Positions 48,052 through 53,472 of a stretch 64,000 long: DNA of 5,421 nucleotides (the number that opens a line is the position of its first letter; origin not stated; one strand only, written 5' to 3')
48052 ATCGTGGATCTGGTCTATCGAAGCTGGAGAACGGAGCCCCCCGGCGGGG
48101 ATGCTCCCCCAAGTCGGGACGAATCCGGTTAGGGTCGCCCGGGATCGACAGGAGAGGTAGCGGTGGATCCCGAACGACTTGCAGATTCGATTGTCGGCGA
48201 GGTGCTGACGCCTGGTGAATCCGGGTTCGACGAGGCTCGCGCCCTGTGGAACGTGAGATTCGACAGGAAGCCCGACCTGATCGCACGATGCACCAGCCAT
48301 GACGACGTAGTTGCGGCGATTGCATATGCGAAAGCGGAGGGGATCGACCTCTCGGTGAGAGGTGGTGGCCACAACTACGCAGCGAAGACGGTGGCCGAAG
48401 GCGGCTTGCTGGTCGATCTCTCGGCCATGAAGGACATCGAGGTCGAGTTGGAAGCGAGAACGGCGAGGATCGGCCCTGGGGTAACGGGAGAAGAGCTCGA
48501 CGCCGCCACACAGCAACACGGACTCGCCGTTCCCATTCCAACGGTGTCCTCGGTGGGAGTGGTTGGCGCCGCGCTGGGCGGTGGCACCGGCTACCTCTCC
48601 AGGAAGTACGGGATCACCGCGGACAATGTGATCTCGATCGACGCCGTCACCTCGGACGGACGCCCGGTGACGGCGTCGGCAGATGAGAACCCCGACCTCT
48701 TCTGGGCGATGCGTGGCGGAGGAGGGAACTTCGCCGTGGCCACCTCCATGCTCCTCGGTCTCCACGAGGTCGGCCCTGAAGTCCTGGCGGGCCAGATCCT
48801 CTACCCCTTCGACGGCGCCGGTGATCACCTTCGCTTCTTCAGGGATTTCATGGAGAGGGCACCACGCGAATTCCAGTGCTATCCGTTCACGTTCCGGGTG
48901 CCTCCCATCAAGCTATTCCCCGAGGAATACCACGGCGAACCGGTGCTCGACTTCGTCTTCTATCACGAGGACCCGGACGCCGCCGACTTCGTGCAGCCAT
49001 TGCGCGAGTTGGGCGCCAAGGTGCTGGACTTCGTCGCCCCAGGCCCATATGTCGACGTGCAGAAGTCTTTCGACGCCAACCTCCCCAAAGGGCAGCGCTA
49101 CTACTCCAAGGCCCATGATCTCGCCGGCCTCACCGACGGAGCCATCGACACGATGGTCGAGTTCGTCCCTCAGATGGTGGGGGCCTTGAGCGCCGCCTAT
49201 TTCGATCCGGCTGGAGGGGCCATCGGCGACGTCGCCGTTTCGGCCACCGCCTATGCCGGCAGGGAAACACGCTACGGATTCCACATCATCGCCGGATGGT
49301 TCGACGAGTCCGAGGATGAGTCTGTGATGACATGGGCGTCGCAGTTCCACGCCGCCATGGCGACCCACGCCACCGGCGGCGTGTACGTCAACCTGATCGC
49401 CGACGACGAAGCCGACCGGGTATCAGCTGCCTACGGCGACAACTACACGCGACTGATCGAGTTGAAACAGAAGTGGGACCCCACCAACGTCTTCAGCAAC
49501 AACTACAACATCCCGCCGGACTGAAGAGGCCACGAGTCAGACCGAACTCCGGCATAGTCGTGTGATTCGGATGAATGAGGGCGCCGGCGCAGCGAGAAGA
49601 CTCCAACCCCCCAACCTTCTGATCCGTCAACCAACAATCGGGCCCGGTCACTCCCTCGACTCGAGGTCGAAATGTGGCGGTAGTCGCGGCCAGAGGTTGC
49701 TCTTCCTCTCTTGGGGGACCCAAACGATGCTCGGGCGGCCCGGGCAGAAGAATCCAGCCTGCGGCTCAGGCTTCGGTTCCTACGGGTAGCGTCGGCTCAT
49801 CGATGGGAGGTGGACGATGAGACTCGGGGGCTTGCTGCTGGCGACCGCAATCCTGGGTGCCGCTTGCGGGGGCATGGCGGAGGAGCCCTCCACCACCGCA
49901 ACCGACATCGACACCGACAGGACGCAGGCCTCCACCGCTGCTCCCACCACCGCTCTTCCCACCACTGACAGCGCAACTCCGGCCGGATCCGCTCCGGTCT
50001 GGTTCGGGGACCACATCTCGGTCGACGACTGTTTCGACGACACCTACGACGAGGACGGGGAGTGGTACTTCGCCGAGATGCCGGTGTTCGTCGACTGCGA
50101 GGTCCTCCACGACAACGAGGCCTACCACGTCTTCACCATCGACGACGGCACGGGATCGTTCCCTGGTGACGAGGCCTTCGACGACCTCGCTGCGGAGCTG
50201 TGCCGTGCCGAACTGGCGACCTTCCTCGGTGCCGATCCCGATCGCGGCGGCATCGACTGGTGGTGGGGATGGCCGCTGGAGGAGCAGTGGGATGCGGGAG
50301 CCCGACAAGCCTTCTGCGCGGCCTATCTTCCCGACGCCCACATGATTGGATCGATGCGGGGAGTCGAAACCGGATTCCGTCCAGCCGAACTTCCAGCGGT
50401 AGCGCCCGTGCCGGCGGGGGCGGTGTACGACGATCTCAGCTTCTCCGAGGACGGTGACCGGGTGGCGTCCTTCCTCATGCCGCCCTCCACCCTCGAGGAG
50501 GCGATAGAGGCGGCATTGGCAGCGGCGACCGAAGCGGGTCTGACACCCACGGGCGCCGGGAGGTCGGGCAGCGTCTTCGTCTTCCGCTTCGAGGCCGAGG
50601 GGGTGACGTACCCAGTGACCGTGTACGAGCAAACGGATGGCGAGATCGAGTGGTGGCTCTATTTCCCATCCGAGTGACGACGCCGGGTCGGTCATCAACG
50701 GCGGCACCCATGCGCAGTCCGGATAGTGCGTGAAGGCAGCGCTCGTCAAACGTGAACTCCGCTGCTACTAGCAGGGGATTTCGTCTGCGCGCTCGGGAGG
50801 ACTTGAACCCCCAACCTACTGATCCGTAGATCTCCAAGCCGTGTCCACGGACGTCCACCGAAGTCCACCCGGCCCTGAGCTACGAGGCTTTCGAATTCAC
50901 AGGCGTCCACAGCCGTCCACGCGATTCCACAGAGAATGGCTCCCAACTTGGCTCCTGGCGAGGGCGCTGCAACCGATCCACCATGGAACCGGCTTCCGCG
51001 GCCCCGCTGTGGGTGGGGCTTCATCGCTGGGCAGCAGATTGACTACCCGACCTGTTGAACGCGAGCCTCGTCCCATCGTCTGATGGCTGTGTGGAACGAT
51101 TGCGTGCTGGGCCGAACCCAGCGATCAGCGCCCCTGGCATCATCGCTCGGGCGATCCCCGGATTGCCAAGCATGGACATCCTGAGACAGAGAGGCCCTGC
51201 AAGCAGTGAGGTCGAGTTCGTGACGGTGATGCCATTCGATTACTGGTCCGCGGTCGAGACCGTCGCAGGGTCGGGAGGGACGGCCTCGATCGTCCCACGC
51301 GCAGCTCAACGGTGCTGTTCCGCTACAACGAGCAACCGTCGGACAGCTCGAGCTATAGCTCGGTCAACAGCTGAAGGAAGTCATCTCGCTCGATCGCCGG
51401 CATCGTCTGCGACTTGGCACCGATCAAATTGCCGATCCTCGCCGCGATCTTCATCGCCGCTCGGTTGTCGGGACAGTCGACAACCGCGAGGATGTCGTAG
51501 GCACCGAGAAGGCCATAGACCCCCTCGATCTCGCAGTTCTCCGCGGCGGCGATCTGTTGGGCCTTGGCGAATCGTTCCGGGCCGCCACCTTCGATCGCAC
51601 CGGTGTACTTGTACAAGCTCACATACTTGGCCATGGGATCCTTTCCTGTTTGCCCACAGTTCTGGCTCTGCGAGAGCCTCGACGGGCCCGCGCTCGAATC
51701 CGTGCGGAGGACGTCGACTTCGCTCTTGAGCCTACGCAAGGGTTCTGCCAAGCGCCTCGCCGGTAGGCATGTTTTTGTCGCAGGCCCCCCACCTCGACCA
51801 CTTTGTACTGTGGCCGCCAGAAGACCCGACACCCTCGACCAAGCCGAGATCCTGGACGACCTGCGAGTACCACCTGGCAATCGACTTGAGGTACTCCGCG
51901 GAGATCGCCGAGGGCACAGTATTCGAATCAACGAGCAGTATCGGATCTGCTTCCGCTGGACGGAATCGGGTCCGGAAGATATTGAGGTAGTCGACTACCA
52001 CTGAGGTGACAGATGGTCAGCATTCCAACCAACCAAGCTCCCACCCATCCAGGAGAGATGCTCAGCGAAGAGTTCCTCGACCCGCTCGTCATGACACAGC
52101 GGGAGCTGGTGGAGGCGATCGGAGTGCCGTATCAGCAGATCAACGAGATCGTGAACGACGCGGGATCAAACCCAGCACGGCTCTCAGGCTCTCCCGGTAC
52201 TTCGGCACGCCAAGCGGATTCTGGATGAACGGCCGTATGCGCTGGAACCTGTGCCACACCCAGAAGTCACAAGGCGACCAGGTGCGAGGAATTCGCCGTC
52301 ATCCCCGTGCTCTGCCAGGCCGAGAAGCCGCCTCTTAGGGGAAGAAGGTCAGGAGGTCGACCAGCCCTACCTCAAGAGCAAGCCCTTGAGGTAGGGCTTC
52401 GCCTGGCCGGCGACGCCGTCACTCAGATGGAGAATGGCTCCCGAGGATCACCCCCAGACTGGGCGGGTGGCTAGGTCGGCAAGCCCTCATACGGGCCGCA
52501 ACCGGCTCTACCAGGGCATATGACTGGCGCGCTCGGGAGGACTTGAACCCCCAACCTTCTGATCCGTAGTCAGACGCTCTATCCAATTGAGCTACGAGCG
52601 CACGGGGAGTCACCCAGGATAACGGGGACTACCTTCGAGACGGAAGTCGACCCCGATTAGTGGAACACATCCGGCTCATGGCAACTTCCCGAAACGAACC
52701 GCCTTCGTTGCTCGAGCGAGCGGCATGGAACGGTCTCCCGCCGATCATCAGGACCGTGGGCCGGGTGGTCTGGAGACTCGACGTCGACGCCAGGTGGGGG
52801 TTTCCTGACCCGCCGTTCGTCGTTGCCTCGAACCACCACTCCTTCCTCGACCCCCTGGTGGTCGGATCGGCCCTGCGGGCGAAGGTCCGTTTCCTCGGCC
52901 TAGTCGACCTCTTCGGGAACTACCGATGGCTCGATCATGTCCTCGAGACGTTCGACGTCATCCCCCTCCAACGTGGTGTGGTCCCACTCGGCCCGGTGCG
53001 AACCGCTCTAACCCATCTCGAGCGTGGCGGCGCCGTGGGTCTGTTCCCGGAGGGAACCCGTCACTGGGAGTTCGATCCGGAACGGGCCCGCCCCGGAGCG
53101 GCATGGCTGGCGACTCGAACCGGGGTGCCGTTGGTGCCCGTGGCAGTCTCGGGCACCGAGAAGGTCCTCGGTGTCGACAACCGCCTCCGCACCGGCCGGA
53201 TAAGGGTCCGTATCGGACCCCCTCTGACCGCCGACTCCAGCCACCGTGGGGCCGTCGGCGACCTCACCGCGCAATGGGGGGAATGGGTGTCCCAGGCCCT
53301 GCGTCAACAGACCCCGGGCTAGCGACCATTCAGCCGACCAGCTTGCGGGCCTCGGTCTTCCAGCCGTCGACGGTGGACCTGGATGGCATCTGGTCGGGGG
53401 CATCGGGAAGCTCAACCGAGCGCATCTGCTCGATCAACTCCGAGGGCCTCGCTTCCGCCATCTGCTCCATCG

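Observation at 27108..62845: Eleven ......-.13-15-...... motifs, all intergenic and all aimed at the next gene: a visible SigB/SigF-type stress regulon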

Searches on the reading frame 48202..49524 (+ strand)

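Call 50: search_protein_families(library=pfam, proteins=[window:48202-49524:+], max_evalue=0.0001)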
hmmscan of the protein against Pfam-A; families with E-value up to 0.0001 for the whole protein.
window:48202-49524:+ (440 aa): 2 families
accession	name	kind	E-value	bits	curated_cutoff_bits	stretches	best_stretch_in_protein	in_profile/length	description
PF01565.28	FAD_binding_4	-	2.1e-33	115.4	26.4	1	24-158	1-138/139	FAD binding domain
PF08031.17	BBE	-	8.7e-15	54.9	20.6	1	394-438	1-45/45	Berberine and berberine like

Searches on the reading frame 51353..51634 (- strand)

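Call 8: search_protein_families(library=pfam, proteins=[window:51353-51634:-], max_evalue=0.01)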
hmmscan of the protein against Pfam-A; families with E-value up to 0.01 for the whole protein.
window:51353-51634:- (93 aa): 3 families
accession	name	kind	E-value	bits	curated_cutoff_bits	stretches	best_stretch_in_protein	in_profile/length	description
PF08734.17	GYD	-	2.2e-12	47.3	31.4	1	17-89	17-90/91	GYD domain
PF01037.27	AsnC_trans_reg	-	0.00042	20.6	25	1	31-76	19-66/73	Lrp/AsnC ligand binding domain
PF11746.14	DUF3303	-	0.0039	17.7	21.2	1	20-92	20-90/92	Domain of unknown function (DUF3303)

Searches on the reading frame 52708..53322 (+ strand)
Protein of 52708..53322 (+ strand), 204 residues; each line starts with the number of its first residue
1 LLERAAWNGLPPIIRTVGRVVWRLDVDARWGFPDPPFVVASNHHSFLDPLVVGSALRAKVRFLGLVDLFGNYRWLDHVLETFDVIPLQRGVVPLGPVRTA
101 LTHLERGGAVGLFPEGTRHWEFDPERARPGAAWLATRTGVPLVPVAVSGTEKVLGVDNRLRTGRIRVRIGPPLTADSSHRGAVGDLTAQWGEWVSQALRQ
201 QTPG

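Call 8: search_protein_families(library=pfam, proteins=[window:52708-53322:+], max_evalue=0.01)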
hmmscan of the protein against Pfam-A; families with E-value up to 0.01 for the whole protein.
window:52708-53322:+ (204 aa): 1 family
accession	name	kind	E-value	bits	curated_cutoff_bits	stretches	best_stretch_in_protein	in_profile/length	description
PF01553.26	Acyltransferase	-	3.1e-16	59.8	23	1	34-148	13-132/132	Acyltransferase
